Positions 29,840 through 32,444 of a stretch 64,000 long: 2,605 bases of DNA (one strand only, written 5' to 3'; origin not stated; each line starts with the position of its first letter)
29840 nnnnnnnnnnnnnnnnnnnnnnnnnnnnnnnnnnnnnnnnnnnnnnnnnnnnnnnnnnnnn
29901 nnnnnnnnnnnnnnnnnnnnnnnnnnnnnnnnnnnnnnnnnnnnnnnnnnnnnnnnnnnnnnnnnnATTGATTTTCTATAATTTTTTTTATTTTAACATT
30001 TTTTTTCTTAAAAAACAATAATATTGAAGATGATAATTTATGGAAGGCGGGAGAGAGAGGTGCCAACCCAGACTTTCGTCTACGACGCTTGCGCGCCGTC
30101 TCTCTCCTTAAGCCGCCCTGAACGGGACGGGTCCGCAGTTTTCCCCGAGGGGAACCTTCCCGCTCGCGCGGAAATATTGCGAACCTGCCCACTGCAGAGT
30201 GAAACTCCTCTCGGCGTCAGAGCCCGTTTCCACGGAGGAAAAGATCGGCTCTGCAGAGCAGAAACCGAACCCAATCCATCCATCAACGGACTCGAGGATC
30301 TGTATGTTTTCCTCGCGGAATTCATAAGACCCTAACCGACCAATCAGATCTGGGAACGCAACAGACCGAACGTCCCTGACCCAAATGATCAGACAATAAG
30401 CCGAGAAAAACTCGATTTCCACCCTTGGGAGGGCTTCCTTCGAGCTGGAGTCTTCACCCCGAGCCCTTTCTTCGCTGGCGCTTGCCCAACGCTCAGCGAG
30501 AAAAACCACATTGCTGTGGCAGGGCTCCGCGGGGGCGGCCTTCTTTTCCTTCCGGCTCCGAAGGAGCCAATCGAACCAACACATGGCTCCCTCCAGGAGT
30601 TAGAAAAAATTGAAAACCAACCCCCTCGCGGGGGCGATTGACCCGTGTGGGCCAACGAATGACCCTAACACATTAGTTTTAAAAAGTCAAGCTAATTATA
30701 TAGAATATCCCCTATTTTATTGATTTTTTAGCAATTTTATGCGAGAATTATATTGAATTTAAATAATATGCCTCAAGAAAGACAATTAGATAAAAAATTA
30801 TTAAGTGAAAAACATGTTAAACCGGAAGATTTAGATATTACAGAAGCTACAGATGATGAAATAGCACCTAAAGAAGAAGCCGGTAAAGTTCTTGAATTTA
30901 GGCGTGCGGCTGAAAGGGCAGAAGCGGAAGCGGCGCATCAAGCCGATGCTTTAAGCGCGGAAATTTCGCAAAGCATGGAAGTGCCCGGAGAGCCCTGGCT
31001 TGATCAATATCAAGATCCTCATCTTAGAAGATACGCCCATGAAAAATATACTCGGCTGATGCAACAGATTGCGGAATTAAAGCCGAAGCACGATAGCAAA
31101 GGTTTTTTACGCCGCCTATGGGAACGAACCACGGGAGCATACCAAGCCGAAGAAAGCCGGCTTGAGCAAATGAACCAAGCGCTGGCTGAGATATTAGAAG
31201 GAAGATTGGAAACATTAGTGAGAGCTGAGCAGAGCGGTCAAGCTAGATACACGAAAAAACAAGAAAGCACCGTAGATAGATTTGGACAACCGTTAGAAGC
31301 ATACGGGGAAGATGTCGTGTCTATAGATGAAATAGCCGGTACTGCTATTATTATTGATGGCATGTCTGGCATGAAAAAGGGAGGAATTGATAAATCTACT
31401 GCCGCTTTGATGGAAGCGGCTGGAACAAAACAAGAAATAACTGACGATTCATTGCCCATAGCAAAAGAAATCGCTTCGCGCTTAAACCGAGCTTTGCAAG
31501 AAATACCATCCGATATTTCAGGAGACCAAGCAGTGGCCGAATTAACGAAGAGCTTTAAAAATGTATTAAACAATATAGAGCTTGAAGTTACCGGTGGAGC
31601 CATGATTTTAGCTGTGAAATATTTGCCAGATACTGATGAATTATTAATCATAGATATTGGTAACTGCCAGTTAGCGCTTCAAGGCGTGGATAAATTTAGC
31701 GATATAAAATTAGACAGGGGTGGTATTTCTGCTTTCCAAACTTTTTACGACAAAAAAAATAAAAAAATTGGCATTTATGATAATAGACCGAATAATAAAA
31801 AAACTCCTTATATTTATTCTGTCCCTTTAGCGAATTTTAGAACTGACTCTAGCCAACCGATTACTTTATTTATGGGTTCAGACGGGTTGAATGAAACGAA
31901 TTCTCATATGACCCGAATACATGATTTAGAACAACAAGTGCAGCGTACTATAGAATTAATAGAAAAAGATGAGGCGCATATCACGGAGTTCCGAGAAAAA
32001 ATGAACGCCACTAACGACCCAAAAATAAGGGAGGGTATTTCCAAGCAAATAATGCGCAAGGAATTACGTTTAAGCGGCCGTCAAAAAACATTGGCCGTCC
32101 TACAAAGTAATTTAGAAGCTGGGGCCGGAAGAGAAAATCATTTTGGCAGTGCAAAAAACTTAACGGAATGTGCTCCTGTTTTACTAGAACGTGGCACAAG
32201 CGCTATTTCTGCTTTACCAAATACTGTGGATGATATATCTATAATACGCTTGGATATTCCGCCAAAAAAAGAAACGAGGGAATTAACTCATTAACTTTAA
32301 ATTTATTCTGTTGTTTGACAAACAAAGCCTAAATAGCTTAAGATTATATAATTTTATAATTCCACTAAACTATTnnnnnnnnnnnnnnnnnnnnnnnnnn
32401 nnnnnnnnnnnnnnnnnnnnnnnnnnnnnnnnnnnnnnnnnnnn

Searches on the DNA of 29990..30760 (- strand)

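Call 93: search_rna_families(source=window, start=29990, end=30760, threshold=evalue, max_evalue=10)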
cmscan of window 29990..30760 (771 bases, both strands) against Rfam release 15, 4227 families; matches with E-value up to 10: 5.
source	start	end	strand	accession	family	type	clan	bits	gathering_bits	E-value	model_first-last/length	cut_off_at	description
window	30113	30202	-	RF03619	mir-5729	Gene; miRNA;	-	23.5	41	0.038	1-79/79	no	mir-5729 microRNA precursor family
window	30530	30632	+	RF02959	DUF3085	Cis-reg;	-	16.9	40.6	2.8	1-76/76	no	DUF3085 RNA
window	30718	30751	-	RF01726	SAM-II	Cis-reg; riboswitch;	-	14.9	44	7.1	1-60/60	no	SAM-II riboswitch aptamer (SAM-II long loop)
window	30517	30568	+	RF01716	PhotoRC-I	Cis-reg;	-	12.5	45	2.4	1-44/44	no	PhotoRC-I RNA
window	30235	30290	+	RF01933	bxd_5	Gene; lncRNA;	-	11.9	50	4.4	1-57/57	no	Bithoraxoid conserved region 5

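Call 96: search_dna_similar(query=window:30010-30680:-, collection=phages, mode=distant, max_evalue=0.01, max_rows=10)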
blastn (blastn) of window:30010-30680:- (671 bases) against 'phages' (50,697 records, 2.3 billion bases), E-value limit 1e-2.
No match.

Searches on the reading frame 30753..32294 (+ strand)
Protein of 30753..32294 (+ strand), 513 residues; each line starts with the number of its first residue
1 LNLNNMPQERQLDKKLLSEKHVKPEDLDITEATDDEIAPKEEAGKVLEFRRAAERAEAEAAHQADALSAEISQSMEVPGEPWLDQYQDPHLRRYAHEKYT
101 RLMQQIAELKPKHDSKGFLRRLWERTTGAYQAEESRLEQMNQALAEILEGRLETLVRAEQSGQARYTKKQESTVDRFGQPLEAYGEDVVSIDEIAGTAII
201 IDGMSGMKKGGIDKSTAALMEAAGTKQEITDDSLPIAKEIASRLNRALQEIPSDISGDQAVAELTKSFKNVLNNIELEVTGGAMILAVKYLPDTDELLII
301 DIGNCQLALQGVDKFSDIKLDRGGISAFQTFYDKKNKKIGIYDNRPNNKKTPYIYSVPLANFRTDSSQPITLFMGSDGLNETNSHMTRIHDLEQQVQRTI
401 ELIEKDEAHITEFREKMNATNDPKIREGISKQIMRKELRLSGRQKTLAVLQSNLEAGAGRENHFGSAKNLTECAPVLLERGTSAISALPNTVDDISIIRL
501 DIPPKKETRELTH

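Call 3: search_protein_families(library=pfam, proteins=[window:30753-32294:+], max_evalue=1)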
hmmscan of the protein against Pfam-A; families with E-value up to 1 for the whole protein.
window:30753-32294:+ (513 aa): 1 family
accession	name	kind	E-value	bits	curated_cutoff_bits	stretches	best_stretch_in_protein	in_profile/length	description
PF18572.7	T6PP_N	-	0.47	10.9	25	0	10-59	17-66/99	Trehalose-6-phosphate phosphatase N-terminal helical bundle domain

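Call 4: search_protein_families(library=ncbifam, proteins=[window:30753-32294:+], max_evalue=1)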
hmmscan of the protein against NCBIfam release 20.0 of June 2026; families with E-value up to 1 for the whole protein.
window:30753-32294:+ (513 aa): 1 family
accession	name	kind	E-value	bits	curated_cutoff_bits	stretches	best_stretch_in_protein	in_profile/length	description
NF047923.1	pyridox_DH_SDR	equivalog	0.01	15.4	325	1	210-287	13-90/243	pyridoxal 4-dehydrogenase, SDR-type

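Call 22: search_protein_families(library=padloc, proteins=[window:30753-32294:+], max_evalue=0.01)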
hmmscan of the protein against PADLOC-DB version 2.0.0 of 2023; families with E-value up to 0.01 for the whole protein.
window:30753-32294:+ (513 aa): 0 families

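Call 50: search_solved_structures(query=window:30753-32294:+, max_evalue=10, show_alignments=3)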
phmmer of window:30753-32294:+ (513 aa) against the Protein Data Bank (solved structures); distinct sequences matched with E-value up to 10: 0.

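Call 51: search_protein_families(library=phrogs, proteins=[window:30753-32294:+], max_evalue=0.01)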
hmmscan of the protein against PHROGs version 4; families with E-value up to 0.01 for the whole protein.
window:30753-32294:+ (513 aa): 0 families
